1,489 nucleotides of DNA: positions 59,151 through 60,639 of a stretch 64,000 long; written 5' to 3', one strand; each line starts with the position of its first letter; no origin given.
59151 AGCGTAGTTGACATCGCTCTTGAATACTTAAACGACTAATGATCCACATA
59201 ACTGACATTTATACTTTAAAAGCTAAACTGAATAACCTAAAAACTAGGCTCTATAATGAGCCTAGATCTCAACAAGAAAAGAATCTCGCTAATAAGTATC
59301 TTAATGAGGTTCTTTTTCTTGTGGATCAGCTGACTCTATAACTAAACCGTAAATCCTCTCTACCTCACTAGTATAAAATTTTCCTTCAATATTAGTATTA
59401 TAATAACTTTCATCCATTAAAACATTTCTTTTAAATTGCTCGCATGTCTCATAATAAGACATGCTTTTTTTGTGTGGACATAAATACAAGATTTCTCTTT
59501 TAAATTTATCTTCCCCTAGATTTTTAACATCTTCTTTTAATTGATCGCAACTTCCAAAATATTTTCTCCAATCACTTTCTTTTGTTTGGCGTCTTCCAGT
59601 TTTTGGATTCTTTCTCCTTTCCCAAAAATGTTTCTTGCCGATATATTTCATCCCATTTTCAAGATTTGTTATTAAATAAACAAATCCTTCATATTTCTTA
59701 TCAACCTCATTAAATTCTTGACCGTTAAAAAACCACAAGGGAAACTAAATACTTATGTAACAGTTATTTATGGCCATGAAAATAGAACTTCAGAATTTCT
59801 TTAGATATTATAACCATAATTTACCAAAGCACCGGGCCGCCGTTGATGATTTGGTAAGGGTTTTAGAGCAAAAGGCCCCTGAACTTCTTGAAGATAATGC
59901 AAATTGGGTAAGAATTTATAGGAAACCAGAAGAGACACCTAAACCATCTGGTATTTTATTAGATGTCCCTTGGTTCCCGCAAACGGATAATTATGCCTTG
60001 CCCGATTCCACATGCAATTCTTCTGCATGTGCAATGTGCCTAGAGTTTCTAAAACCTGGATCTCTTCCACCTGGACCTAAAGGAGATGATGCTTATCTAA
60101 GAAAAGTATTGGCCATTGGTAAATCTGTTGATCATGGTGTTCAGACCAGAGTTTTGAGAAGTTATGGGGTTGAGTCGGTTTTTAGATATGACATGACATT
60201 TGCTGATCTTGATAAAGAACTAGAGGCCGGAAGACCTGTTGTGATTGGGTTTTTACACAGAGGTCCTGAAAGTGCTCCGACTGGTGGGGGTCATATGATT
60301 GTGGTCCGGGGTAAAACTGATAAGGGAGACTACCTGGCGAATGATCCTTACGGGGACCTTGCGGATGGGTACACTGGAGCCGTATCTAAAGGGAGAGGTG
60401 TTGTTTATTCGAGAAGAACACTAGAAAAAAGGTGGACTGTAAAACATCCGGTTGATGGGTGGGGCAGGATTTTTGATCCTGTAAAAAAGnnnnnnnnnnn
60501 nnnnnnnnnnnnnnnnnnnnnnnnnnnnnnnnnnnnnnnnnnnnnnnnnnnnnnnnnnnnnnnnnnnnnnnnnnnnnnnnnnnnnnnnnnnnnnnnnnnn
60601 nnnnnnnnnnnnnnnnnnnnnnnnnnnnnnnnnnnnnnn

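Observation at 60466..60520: Programmed -1 frameshift that would fuse a C39 peptidase to a GH19 lysozyme (two-ratio endolysin)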

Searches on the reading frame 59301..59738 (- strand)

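Call 3: search_protein_families(library=pfam, proteins=[window:59301-59738:-], max_evalue=0.01)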
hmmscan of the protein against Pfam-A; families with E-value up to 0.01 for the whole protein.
window:59301-59738:- (145 aa): 1 family
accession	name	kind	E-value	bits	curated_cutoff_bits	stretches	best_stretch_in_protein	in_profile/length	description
PF19835.5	SegE_GIY-YIG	-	6.3e-39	133.5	25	1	2-117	1-123/123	Putative endonuclease segE, GIY-YIG domain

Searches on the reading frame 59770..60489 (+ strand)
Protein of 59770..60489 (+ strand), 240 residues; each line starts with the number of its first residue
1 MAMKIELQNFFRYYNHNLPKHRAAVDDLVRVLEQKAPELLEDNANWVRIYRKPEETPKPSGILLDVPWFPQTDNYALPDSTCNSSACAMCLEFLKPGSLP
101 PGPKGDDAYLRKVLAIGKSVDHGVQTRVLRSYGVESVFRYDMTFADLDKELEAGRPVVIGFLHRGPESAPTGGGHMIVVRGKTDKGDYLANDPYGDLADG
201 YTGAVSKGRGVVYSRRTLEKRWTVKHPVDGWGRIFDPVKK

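Call 3: search_protein_families(library=pfam, proteins=[window:59770-60489:+], max_evalue=0.01)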
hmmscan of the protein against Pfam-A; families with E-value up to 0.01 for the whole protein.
window:59770-60489:+ (240 aa): 1 family
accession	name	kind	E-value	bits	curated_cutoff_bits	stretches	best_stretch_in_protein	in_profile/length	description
PF13529.12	Peptidase_C39_2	-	1.5e-10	42.3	24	1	64-194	1-143/143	Peptidase_C39 like family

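Call 12: find_related_loci(query=window:59770-60489:+, collection=viral_contigs, flank=2500)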
Query window:59770-60489:+ (240 aa) in viral_contigs; peptide patterns used: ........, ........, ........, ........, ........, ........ (x = any residue, [..] = any of these).
75 stretches matched a pattern; 71 encode a relative of the query (tblastn E <= 1e-3); 71 distinct loci.
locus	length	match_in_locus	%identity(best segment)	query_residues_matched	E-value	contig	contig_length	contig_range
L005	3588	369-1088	100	1-240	8e-168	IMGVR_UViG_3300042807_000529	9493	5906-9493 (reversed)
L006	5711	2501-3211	92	1-237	3e-152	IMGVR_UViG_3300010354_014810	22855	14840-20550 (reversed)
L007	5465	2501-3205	90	1-235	2e-148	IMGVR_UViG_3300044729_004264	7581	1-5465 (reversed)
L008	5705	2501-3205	90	1-235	3e-148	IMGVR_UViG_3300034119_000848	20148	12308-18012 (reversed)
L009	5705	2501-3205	90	1-235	3e-148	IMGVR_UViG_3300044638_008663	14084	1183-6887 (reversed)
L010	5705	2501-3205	90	1-235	1e-147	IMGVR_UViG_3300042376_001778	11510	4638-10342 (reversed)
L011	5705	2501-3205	90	1-235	1e-147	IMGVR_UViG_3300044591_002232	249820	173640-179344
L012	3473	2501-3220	85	1-240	4e-143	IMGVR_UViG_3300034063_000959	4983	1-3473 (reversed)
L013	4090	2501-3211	70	3-240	4e-114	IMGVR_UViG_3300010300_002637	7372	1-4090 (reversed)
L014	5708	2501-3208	71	3-237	1e-112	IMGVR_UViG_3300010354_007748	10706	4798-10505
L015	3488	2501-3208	71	3-237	2e-111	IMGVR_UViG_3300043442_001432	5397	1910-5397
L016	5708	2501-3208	71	3-237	6e-111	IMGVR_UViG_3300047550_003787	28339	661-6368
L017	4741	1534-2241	71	3-237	6e-111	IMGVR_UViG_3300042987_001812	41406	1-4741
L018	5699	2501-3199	68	3-235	5e-110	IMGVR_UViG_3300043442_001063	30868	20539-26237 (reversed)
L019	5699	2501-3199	68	3-235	5e-110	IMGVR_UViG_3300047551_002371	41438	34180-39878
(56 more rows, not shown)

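Call 22: search_dna_similar(query=window:59770-60489:+, collection=phages, mode=protein, max_rows=60, rows=spread)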
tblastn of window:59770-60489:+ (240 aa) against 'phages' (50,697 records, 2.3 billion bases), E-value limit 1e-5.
Records with a match: 106; places in all: 106; records where one place covers at least 80% of the query: 77.
Best place of each record, by identity: 60-80% 3; <60% 103.
By first word of the organism name: Synechococcus 92; Cyanophage 13; Microcoleus 1.
By host as written in the record: - 48; Synechococcus sp. CB0101 12; Synechococcus sp. 9; Synechococcus 9; Synechococcus sp. MW02 8; Synechococcus sp. WH8102 3; Synechococcus sp. SynWH7803 2; Synechococcus sp. KCZYC6 2; and 9 more.
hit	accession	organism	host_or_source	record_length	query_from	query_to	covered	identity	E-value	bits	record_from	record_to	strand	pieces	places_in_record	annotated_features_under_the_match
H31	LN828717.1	Synechococcus phage S-PM2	-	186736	4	239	98%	60.2%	2e-80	268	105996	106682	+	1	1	hypothetical protein (x2)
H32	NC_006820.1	Synechococcus phage S-PM2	Synechococcus sp. SynWH7803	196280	4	239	98%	60.2%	2e-80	268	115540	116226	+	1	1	Hypothetical-Protein | belonging to T4-LIKE GC: 847 | RusA-like Holliday junction resolvase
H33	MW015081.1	Synechococcus phage S-SRM01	Synechococcus sp. KCZYC6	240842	1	236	98%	57.2%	5e-76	255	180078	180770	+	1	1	hypothetical protein (x2)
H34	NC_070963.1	Synechococcus phage S-SRM01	Synechococcus sp. KCZYC6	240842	1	236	98%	57.2%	5e-76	255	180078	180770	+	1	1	endolysin | hypothetical protein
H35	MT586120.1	Synechococcus phage S-CAM7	Synechococcus sp. WH 7803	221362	1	237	99%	56.7%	3e-79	264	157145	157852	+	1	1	hypothetical protein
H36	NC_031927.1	Synechococcus phage S-CAM7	Synechococcus sp.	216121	3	237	98%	56.8%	4e-79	264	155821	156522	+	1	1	hypothetical protein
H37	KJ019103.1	Synechococcus phage ACG-2014f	-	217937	2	235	98%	55.3%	3e-77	258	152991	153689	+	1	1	hypothetical protein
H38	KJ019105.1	Synechococcus phage ACG-2014f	-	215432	3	235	97%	55.6%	2e-77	259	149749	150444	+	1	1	hypothetical protein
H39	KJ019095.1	Synechococcus phage ACG-2014f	-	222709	3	235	97%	55.6%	2e-77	259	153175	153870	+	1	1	hypothetical protein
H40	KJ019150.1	Synechococcus phage ACG-2014f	-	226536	3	235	97%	55.6%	2e-77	259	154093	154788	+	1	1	hypothetical protein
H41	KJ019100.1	Synechococcus phage ACG-2014f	-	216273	2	235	98%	54.9%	8e-77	257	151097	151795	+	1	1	hypothetical protein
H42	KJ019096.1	Synechococcus phage ACG-2014f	-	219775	2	235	98%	54.9%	8e-77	257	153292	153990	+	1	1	hypothetical protein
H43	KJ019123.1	Synechococcus phage ACG-2014f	-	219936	2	235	98%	54.9%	8e-77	257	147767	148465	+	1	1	hypothetical protein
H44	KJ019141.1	Synechococcus phage ACG-2014f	-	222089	2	235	98%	54.9%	8e-77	257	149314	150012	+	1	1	hypothetical protein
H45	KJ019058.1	Synechococcus phage ACG-2014f_Syn7803C8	-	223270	2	235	98%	54.9%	8e-77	257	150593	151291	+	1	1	hypothetical protein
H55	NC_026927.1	Synechococcus phage ACG-2014f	-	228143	3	235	97%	55.1%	7e-77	257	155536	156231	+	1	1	hypothetical protein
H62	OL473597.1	Synechococcus phage S-SZBM1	Synechococcus sp. CB0101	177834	4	235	97%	53.2%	9e-63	217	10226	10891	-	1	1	C39 family peptidase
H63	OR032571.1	Synechococcus phage DSL-LC02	Synechococcus sp.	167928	3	236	98%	51.5%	2e-60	210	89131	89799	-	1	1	C39 family peptidase | hypothetical protein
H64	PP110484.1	Synechococcus phage MA01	Synechococcus sp. MW02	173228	6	231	94%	39.8%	4e-37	143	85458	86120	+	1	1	endolysin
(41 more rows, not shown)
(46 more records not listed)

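Call 23: get_annotated_region(hit=H64, flank=1500)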
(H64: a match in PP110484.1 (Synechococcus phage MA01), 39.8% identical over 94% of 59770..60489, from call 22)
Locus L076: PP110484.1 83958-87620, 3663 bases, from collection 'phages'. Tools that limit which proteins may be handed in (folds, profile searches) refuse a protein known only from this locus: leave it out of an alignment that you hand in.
description: Synechococcus phage MA01, complete genome.
organism: Synechococcus phage MA01 (NCBI taxid 3117464)
taxonomy: Viruses; Duplodnaviria; Heunggongvirae; Uroviricota; Caudoviricetes; Kyanoviridae; Makaravirus
host: Synechococcus sp. MW02; source: coastal; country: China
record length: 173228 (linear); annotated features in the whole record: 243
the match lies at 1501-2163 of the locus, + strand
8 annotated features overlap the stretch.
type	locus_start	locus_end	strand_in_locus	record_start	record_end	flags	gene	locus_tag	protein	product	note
CDS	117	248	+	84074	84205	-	-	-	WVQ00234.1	hypothetical protein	-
CDS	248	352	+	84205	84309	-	-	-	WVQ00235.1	hypothetical protein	-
CDS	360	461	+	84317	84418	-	-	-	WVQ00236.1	hypothetical protein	-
CDS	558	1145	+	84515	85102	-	-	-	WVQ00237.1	homing endonuclease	-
CDS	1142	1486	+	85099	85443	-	-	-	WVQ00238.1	hypothetical protein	-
CDS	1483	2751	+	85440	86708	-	-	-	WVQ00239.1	endolysin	-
CDS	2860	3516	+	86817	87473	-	-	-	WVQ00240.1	hypothetical protein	-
CDS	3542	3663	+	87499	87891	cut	-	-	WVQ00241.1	hypothetical protein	-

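Call 24: get_annotated_region(hit=H55, flank=1500)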
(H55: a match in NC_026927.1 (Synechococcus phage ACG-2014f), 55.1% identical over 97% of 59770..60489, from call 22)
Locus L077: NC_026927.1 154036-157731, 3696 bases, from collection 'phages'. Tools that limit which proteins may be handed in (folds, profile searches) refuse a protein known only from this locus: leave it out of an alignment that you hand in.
description: Synechococcus phage ACG-2014f isolate Syn7803C90, complete genome.
organism: Synechococcus phage ACG-2014f (NCBI taxid 1493511)
taxonomy: Viruses; Duplodnaviria; Heunggongvirae; Uroviricota; Caudoviricetes; Kyanoviridae; Atlauavirus; Atlauavirus tusconc8
host: -; source: -; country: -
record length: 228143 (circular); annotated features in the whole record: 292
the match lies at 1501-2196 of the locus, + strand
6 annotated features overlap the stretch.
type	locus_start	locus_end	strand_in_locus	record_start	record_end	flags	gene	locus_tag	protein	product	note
CDS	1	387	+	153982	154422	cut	-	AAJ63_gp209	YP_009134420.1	NAD synthetase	-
CDS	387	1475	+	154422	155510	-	-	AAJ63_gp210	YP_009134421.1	ferrochelatase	-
CDS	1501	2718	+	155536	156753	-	-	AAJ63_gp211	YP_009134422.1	hypothetical protein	-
CDS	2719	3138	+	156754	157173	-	-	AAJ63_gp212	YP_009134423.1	CpeT-like antenna protein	-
CDS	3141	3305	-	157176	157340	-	-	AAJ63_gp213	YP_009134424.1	hypothetical protein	-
CDS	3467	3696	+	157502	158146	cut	-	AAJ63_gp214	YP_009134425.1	hypothetical protein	-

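Call 25: get_annotated_region(hit=H62, flank=1500)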
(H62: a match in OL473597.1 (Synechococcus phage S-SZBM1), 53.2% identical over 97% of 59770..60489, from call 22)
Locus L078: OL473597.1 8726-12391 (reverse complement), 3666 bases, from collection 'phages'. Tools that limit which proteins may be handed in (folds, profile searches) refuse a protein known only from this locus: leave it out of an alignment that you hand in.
description: Synechococcus phage S-SZBM1, complete genome.
organism: Synechococcus phage S-SZBM1 (NCBI taxid 2926475)
taxonomy: Viruses; Duplodnaviria; Heunggongvirae; Uroviricota; Caudoviricetes; Kyanoviridae; Shenzhenivirus; Shenzhenivirus sszbm1
host: Synechococcus sp. CB0101; source: Shenzhen Bay; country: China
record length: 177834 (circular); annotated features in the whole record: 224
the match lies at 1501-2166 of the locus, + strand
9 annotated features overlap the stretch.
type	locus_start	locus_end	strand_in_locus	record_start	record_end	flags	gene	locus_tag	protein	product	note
CDS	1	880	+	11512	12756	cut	-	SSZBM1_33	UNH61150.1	helicase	-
CDS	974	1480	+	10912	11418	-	-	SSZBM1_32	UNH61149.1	putative 2OG-Fe(II) oxygenase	-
CDS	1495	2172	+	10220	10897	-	-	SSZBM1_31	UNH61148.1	C39 family peptidase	-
CDS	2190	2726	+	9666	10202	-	-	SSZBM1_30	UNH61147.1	hypothetical protein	-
CDS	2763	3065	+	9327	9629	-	-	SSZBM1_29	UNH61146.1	rare lipoprotein A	rare lipoprotein A, RlpA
CDS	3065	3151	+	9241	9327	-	-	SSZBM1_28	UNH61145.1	hypothetical protein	-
CDS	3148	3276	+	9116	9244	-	-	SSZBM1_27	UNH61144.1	hypothetical protein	-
CDS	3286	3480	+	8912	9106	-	-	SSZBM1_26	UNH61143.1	hypothetical protein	-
CDS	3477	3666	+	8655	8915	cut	-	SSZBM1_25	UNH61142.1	hypothetical protein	-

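Call 26: get_annotated_region(hit=H63, flank=1500)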
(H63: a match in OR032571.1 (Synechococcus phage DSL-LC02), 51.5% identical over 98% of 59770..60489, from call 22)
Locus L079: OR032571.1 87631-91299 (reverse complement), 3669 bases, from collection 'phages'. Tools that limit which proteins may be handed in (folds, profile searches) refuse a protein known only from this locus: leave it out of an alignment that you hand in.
description: Synechococcus phage DSL-LC02, complete genome.
organism: Synechococcus phage DSL-LC02 (NCBI taxid 3058947)
taxonomy: Viruses; Duplodnaviria; Heunggongvirae; Uroviricota; Caudoviricetes; Kyanoviridae
host: Synechococcus sp.; source: water sample of Dishui Lake; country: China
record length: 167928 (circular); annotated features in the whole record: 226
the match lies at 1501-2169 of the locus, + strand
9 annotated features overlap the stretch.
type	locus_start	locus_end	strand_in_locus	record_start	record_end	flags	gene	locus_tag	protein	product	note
CDS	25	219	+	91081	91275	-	-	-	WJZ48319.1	high light inducible protein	-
CDS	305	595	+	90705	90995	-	-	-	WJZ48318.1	ferredoxin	-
CDS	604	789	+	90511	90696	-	-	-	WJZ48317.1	hypothetical protein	-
CDS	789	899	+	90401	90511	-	-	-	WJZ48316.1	high light inducible protein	-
CDS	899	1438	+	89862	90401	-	-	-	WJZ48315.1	peroxiredoxin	-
CDS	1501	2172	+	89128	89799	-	-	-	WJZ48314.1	C39 family peptidase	-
CDS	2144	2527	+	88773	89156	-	-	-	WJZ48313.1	hypothetical protein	-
CDS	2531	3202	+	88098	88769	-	-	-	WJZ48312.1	lysozyme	-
CDS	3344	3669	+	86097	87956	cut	-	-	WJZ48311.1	hypothetical protein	-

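Call 41: search_protein_families(library=phrogs, proteins=[window:59770-60489:+], max_evalue=0.001)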
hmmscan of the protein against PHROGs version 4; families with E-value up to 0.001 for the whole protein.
window:59770-60489:+ (240 aa): 4 families
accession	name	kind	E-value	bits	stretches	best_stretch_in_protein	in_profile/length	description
phrog_3617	-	unknown function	1.5e-87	295.4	1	3-236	1-233/405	-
phrog_10051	-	lysis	3.2e-83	281.4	1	2-235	222-453/455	endolysin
phrog_10075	-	unknown function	7.2e-09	35.2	1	54-239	547-733/1205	-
phrog_29753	-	unknown function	0.00024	21.4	1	130-219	83-168/374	-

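Call 42: search_protein_families(library=pfam, proteins=[L077:1501-2715:+, L076:1483-2748:+], max_evalue=0.01)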
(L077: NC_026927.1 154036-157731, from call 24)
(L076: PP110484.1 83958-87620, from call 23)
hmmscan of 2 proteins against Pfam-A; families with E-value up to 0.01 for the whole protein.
L077:1501-2715:+ (405 aa): 3 families
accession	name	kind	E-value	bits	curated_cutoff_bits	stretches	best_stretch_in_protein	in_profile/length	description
PF00959.24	Phage_lysozyme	-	5e-18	66.1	22.3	1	269-399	8-125/125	Phage lysozyme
PF13529.12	Peptidase_C39_2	-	6.2e-11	43.5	24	1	63-191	1-143/143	Peptidase_C39 like family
PF12385.14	Peptidase_C70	-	6.6e-05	23.3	19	1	64-204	6-137/141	Papain-like cysteine protease AvrRpt2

L076:1483-2748:+ (422 aa): 2 families
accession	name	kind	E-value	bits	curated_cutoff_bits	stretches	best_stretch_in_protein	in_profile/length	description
PF13529.12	Peptidase_C39_2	-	1.6e-12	48.6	24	1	64-189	1-143/143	Peptidase_C39 like family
PF11814.14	DUF3335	-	0.0011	18.9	25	1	137-193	116-170/206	Peptidase_C39 like family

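Call 44: search_solved_structures(query=window:59770-60489:+, max_evalue=1)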
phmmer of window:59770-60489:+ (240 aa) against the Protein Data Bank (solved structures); distinct sequences matched with E-value up to 1: 0.

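Call 59: get_annotated_region(hit=H31, flank=900)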
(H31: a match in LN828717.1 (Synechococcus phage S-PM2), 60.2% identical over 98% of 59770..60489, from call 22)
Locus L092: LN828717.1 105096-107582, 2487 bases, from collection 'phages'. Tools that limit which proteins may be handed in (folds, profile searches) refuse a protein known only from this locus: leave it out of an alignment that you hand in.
description: Synechococcus phage S-PM2 spontaneous deletion mutant, complete genome.
organism: Synechococcus phage S-PM2 (NCBI taxid 238854)
taxonomy: Viruses; Duplodnaviria; Heunggongvirae; Uroviricota; Caudoviricetes; Kyanoviridae; Nodensvirus; Nodensvirus spm2
host: -; source: -; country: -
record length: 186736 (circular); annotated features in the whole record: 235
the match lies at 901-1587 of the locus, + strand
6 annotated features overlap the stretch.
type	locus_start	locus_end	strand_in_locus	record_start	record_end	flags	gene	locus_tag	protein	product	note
CDS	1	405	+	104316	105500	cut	NrdB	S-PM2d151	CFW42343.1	ribonucleotide reductase A subunit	T4-LIKE GC: 204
CDS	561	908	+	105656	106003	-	-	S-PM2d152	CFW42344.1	hypothetical protein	T4-LIKE GC: 846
CDS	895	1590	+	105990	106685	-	-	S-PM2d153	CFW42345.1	hypothetical protein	T4-LIKE GC: 847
CDS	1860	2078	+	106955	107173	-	-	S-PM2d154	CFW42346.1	putative lysin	T4-LIKE GC: 848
CDS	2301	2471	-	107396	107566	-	-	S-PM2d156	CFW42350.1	hypothetical protein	T4-LIKE GC: 849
CDS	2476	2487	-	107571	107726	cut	-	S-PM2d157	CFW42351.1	hypothetical protein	T4-LIKE GC: 850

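Call 60: get_annotated_region(hit=H35, flank=900)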
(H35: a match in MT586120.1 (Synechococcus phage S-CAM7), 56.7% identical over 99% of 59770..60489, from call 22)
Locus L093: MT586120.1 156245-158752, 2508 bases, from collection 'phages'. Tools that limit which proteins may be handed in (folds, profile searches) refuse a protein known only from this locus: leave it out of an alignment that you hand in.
description: Synechococcus phage S-CAM7 isolate 0809CC03, complete genome.
organism: Synechococcus phage S-CAM7 (NCBI taxid 1883368)
taxonomy: Viruses; Duplodnaviria; Heunggongvirae; Uroviricota; Caudoviricetes; Kyanoviridae; Mazuvirus; Mazuvirus scam7
host: Synechococcus sp. WH 7803; source: coastal surface seawater; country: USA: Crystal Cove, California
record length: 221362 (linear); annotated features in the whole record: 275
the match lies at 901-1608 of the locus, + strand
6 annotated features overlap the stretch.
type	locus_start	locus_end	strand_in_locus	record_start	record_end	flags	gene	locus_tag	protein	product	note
CDS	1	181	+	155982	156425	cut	-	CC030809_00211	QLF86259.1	hypothetical protein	-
CDS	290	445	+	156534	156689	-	-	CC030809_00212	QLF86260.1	hypothetical protein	-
CDS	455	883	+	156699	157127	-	-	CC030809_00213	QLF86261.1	hypothetical protein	-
CDS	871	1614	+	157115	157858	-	-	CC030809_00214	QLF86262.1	hypothetical protein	-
CDS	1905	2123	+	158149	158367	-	-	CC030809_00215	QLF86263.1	hypothetical protein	-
CDS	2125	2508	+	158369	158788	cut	-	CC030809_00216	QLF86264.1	hypothetical protein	-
